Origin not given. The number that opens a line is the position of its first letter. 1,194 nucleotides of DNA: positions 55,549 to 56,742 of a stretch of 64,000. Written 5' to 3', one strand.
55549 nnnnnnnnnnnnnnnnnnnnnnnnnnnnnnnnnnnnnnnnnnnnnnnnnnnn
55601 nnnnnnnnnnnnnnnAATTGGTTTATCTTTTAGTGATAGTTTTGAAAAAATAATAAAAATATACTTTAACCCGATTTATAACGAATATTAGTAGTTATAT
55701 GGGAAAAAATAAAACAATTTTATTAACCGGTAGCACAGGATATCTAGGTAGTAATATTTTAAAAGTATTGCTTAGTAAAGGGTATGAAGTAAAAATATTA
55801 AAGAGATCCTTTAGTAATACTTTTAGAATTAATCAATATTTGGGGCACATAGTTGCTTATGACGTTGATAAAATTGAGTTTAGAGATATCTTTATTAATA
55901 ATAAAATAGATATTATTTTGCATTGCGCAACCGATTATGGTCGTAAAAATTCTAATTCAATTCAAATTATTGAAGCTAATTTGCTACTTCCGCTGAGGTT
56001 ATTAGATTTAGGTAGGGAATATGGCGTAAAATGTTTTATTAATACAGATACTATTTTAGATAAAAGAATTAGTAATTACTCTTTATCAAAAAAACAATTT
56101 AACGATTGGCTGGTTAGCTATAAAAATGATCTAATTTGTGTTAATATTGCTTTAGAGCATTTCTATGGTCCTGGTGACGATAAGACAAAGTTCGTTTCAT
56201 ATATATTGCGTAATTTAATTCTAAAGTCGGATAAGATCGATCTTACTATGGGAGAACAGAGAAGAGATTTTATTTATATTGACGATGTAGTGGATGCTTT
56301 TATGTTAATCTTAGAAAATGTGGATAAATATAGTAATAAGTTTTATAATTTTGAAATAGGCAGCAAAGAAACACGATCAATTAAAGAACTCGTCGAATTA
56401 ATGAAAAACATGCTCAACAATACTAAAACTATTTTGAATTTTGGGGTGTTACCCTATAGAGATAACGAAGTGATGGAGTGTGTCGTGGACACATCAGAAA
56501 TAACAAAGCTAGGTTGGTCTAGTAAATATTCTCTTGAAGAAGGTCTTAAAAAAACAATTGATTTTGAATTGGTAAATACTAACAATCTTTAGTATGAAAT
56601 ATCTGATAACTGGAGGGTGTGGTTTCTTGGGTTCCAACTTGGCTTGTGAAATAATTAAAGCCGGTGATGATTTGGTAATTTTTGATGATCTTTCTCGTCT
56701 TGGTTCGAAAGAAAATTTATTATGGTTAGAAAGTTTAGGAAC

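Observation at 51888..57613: Second gmd copy heading a C-methyl branched-sugar sub-pathway (FdtA-like cupin / C-methyltransferase / FdtA-like cupin / reductases / RfbE-like epimerase)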

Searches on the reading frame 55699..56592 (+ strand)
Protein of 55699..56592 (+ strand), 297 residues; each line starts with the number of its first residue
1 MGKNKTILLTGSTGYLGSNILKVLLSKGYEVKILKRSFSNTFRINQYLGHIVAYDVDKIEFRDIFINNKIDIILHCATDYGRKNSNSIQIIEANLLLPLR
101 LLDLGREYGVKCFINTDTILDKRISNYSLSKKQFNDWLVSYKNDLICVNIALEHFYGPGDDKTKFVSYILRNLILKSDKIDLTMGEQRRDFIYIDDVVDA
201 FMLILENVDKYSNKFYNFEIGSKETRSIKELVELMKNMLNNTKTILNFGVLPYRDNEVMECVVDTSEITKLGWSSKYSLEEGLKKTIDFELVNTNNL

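Call 4: search_protein_families(library=pfam, proteins=[window:55699-56592:+])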
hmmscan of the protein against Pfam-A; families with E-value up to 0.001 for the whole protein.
window:55699-56592:+ (297 aa): 4 families
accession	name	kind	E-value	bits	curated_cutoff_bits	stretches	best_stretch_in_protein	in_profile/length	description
PF01370.27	Epimerase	-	4.8e-33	115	20.9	1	7-217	1-238/240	NAD dependent epimerase/dehydratase family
PF16363.11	GDP_Man_Dehyd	-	6.5e-21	75.6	27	2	125-286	151-332/332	GDP-mannose 4,6 dehydratase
PF01073.25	3Beta_HSD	-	3.4e-06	26.8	22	0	9-118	2-116/280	3-beta hydroxysteroid dehydrogenase/isomerase family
PF05368.20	NmrA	-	3.1e-05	24.1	27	1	4-38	2-36/298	NmrA-like family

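Call 7: search_protein_families(library=ncbifam, proteins=[window:55699-56592:+], max_evalue=0.01)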
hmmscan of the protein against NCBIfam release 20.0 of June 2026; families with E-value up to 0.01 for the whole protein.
window:55699-56592:+ (297 aa): 28 families (the best 25 are shown)
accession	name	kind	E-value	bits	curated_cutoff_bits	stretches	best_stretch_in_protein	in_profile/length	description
TIGR01179.1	galE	equivalog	8.5e-19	67.5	262.3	2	187-291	224-326/332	UDP-glucose 4-epimerase GalE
TIGR01181.1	dTDP_gluc_dehyt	equivalog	3.5e-16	59.2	365.1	1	127-294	151-315/321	dTDP-glucose 4,6-dehydratase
TIGR02197.1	heptose_epim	equivalog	7.9e-16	58.1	274.6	1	7-284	1-307/316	ADP-glyceromanno-heptose 6-epimerase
TIGR04180.1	EDH_00030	hypoth_equivalog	1.8e-13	50.3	475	2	125-277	143-296/297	NAD-dependent 4,6-dehydratase LegB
NF047922.1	GDPFucSynFcl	equivalog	1.1e-12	48.1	500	1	155-293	164-304/308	GDP-L-fucose synthase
TIGR03466.1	HpnA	hypoth_equivalog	5.9e-11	41.8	367.65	1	6-118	2-113/327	hopanoid-associated sugar epimerase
NF008872.0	PRK11908.1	equivalog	4.2e-10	39.2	294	1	151-242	183-274/349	bifunctional UDP-4-keto-pentose/UDP-xylose synthase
NF007582.0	PRK10217.1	equivalog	1.4e-09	37.5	698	1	125-294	158-335/355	dTDP-glucose 4,6-dehydratase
NF007490.0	PRK10084.1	subfamily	9.8e-09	34.6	649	1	124-295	164-339/361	dTDP-glucose 4,6-dehydratase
NF011728.1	PRK15181.1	equivalog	6.5e-08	32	760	1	175-290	218-337/348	Vi polysaccharide biosynthesis UDP-N-acetylglucosaminuronic acid C-4 epimerase TviC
NF007956.0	PRK10675.1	subfamily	8.2e-08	31.7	394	1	7-115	3-121/338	UDP-glucose 4-epimerase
NF008360.0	PRK11150.1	equivalog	3.3e-07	29.8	452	1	118-224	131-241/310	ADP-glyceromanno-heptose 6-epimerase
NF042422.1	oxyalk_red_OleD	equivalog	4.4e-07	29.6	580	1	7-118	3-110/329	2-alkyl-3-oxoalkanoate reductase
TIGR02622.1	CDP_4_6_dhtase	equivalog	4.8e-07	29.2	278.45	1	3-113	3-123/352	CDP-glucose 4,6-dehydratase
TIGR01472.1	gmd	equivalog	2.4e-06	27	415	1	6-46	2-44/342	GDP-mannose 4,6-dehydratase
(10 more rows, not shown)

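Call 15: search_solved_structures(query=window:55699-56592:+, max_evalue=0.00001)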
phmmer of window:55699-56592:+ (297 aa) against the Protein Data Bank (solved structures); distinct sequences matched with E-value up to 0.00001: 54.
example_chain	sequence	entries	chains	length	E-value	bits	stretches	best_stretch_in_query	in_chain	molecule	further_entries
4zrm_A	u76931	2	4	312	1e-19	74.3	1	109-289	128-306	UDP-glucose 4-epimerase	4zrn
8rdg_A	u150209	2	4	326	8.1e-14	54.9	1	7-117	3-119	SDR family NAD(P)-dependent oxidoreductase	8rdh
8rdi_A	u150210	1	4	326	1.4e-13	54.2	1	7-117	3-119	SDR family NAD(P)-dependent oxidoreductase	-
8ewu_A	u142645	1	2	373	8.5e-13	51.6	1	175-291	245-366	GDP-L-fucose synthase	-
9rl0_E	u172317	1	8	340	3.2e-12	49.7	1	184-288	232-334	CDP-tyvelose 2-epimerase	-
3sxp_A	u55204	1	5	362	3.6e-12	49.5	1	3-285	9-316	ADP-L-glycero-D-mannoheptose-6-epimerase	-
6vo6_A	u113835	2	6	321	6.8e-12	48.6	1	122-294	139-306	Putative sugar-nucleotide epimerase/dehydratease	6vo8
4gll_A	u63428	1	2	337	9.5e-12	48.1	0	4-114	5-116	UDP-glucuronic acid decarboxylase 1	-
2b69_A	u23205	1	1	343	1e-11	48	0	4-114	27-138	UDP-glucuronate decarboxylase 1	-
4m55_A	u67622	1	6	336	1.1e-11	47.9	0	4-114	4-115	UDP-glucuronic acid decarboxylase 1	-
4lk3_A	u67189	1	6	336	1.1e-11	47.9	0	4-114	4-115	UDP-glucuronic acid decarboxylase 1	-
6k0i_A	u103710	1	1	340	1.6e-11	47.4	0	171-295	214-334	UDP-glucose 4-epimerase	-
6k0g_A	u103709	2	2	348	1.7e-11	47.2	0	171-295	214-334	UDP-glucose 4-epimerase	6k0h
2c20_A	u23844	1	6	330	1.4e-10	44.3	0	6-119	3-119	UDP-GLUCOSE 4-EPIMERASE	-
3ehe_A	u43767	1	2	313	2.1e-10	43.7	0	179-287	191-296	UDP-glucose 4-epimerase (GalE-1)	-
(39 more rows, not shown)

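Call 59: find_homologous_proteins(query=window:55699-56592:+)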
Query window:55699-56592:+ (297 aa): 2343 proteins with E <= 0.001 among 3566 candidates; the best 120 are listed.
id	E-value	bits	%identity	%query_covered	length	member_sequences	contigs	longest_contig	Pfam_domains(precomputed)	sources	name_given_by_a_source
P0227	3.9e-189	645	100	100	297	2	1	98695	PF16363.12,PF01073.26,PF01370.28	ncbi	-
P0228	6.9e-149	513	76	100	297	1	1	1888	PF16363.12,PF01073.26,PF01370.28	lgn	-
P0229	1.3e-141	489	75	99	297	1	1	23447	PF16363.12,PF02719.22,PF01073.26,PF01370.28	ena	-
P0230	3.3e-140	484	76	98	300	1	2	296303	PF16363.12,PF02719.22,PF07993.19,PF01370.28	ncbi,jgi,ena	-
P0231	3.4e-140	484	76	98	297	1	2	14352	PF16363.12,PF02719.22,PF07993.19,PF01370.28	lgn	-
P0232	5.2e-139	481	72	100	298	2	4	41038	PF16363.12,PF07993.19,PF01370.28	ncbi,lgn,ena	ncbi:MAG: NAD(P)-dependent oxidoreductase [Patescibacteria group bacterium]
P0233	2.2e-131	455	70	99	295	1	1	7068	PF16363.12,PF01370.28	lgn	-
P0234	1.2e-125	437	67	98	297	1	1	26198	PF04321.24,PF16363.12,PF02719.22,PF01370.28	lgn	-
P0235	1.4e-125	436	66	99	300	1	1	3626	PF04321.24,PF16363.12,PF02719.22,PF01370.28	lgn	-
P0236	6.9e-123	428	67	97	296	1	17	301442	PF04321.24,PF16363.12,PF02719.22,PF01073.26,PF01370.28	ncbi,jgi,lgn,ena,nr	ncbi:MAG: NAD(P)-dependent oxidoreductase [Candidatus Magasanikbacteria bacterium]|jgi:CDP-paratose 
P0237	1.4e-121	423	63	98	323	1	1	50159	PF16363.12,PF02719.22,PF01073.26,PF01370.28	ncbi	-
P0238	4.2e-121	422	65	98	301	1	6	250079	PF16363.12,PF02719.22,PF01073.26,PF01370.28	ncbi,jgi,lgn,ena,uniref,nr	ncbi:MAG: epimerase [Candidatus Magasanikbacteria bacterium CG10_big_fil_rev_8_21_14_0_10_36_32]|uni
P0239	7.0e-121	421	63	98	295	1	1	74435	PF16363.12,PF02719.22,PF01370.28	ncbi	-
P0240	1.3e-120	420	66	96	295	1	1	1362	PF04321.24,PF16363.12,PF02719.22,PF01073.26,PF01370.28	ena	-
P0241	3.6e-120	419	64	98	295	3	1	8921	PF08659.17,PF16363.12,PF02719.22,PF07993.19,PF01370.28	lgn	-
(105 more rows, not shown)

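Call 60: find_encoding_contigs(protein=P0230, flank=10000, max_places=2)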
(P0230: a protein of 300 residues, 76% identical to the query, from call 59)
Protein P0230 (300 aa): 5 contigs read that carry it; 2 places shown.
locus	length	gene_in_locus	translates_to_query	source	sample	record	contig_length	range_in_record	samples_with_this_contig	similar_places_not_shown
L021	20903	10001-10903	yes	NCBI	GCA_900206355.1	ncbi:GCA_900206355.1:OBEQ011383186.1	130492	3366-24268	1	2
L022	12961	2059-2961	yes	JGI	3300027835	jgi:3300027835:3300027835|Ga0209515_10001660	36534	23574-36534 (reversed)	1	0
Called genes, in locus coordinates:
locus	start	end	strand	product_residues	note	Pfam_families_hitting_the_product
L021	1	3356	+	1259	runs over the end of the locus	-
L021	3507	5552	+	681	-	PF04932:Wzy_C, PF14559:TPR_19 (faint)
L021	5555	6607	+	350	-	PF01370:Epimerase, PF16363:GDP_Man_Dehyd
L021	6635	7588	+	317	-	PF01370:Epimerase, PF04321:RmlD_sub_bind (weak), PF16363:GDP_Man_Dehyd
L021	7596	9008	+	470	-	PF07021:MetW (weak), PF13489:Methyltransf_23, PF13649:Methyltransf_25, PF13847:Methyltransf_31, PF08241:Methyltransf_11, PF08242:Methyltransf_12, PF00535:Glycos_transf_2, PF10111:Glyco_tranf_2_2, +2 more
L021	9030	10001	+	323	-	PF01073:3Beta_HSD (weak), PF01370:Epimerase, PF05368:NmrA (faint), PF16363:GDP_Man_Dehyd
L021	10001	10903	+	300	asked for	PF01370:Epimerase, PF02719:Polysacc_synt_2 (weak), PF16363:GDP_Man_Dehyd (weak), PF07993:NAD_binding_4 (weak), PF16363:GDP_Man_Dehyd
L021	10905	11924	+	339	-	PF01073:3Beta_HSD, PF01370:Epimerase, PF02719:Polysacc_synt_2 (weak), PF04321:RmlD_sub_bind, PF07993:NAD_binding_4, PF16363:GDP_Man_Dehyd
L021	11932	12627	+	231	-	PF00535:Glycos_transf_2, PF10111:Glyco_tranf_2_2 (weak)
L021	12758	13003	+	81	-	PF12728:HTH_17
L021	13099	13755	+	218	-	PF13578:Methyltransf_24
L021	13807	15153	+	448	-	PF01943:Polysacc_synt, PF03023:MurJ (weak), PF13440:Polysacc_synt_3, PF01554:MatE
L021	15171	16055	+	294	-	-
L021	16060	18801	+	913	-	-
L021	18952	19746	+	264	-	PF00483:NTP_transferase, PF12804:NTP_transf_3 (weak)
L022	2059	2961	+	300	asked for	PF01370:Epimerase, PF02719:Polysacc_synt_2 (weak), PF16363:GDP_Man_Dehyd (weak), PF07993:NAD_binding_4 (weak), PF16363:GDP_Man_Dehyd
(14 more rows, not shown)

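Call 61: find_encoding_contigs(protein=P0236, flank=10000, max_places=2)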
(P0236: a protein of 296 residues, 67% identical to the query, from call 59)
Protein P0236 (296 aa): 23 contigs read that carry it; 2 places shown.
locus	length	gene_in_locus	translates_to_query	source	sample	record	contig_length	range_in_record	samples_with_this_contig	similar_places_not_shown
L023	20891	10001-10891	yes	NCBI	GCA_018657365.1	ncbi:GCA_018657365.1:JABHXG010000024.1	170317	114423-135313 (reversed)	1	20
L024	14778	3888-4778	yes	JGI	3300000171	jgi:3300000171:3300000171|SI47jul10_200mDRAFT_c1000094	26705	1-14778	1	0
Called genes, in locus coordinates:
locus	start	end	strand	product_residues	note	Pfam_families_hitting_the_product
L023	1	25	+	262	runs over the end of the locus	PF00483:NTP_transferase, PF12804:NTP_transf_3 (weak)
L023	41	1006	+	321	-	PF01073:3Beta_HSD, PF01370:Epimerase, PF02719:Polysacc_synt_2, PF04321:RmlD_sub_bind (weak), PF05368:NmrA (weak), PF07993:NAD_binding_4, PF16363:GDP_Man_Dehyd, PF13460:NAD_binding_10 (weak)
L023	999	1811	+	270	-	PF00456:Transketolase_N, PF13292:DXP_synthase_N (faint), PF00676:E1_dh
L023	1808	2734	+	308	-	PF02779:Transket_pyr, PF02780:Transketolase_C, PF22613:Transketolase_C_1 (weak)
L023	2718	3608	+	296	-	PF01370:Epimerase, PF04321:RmlD_sub_bind, PF16363:GDP_Man_Dehyd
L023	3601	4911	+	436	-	PF01041:DegT_DnrJ_EryC1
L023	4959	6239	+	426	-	PF08421:Methyltransf_13, PF13489:Methyltransf_23, PF08242:Methyltransf_12 (faint), PF08484:Methyltransf_14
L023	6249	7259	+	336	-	PF01408:GFO_IDH_MocA, PF02894:GFO_IDH_MocA_C (weak), PF22725:GFO_IDH_MocA_C3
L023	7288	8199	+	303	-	PF00535:Glycos_transf_2, PF13641:Glyco_tranf_2_3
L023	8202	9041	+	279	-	PF00535:Glycos_transf_2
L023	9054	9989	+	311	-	PF08759:GT-D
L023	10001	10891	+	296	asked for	PF01073:3Beta_HSD (faint), PF01370:Epimerase, PF02719:Polysacc_synt_2 (weak), PF04321:RmlD_sub_bind (weak), PF16363:GDP_Man_Dehyd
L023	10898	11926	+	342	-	PF01073:3Beta_HSD, PF01370:Epimerase, PF02719:Polysacc_synt_2, PF04321:RmlD_sub_bind, PF07993:NAD_binding_4, PF08659:KR (weak), PF16363:GDP_Man_Dehyd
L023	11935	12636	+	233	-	PF00535:Glycos_transf_2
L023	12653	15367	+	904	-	-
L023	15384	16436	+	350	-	PF18025:FucT_N, PF00852:Glyco_transf_10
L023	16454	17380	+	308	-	PF00534:Glycos_transf_1 (faint)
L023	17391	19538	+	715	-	PF01757:Acyl_transf_3, PF01073:3Beta_HSD (weak), PF01370:Epimerase, PF16363:GDP_Man_Dehyd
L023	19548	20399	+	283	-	PF01531:Glyco_transf_11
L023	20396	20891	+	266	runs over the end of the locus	PF00535:Glycos_transf_2, PF10111:Glyco_tranf_2_2, PF13641:Glyco_tranf_2_3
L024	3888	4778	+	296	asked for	PF01073:3Beta_HSD (faint), PF01370:Epimerase, PF02719:Polysacc_synt_2 (weak), PF04321:RmlD_sub_bind (weak), PF16363:GDP_Man_Dehyd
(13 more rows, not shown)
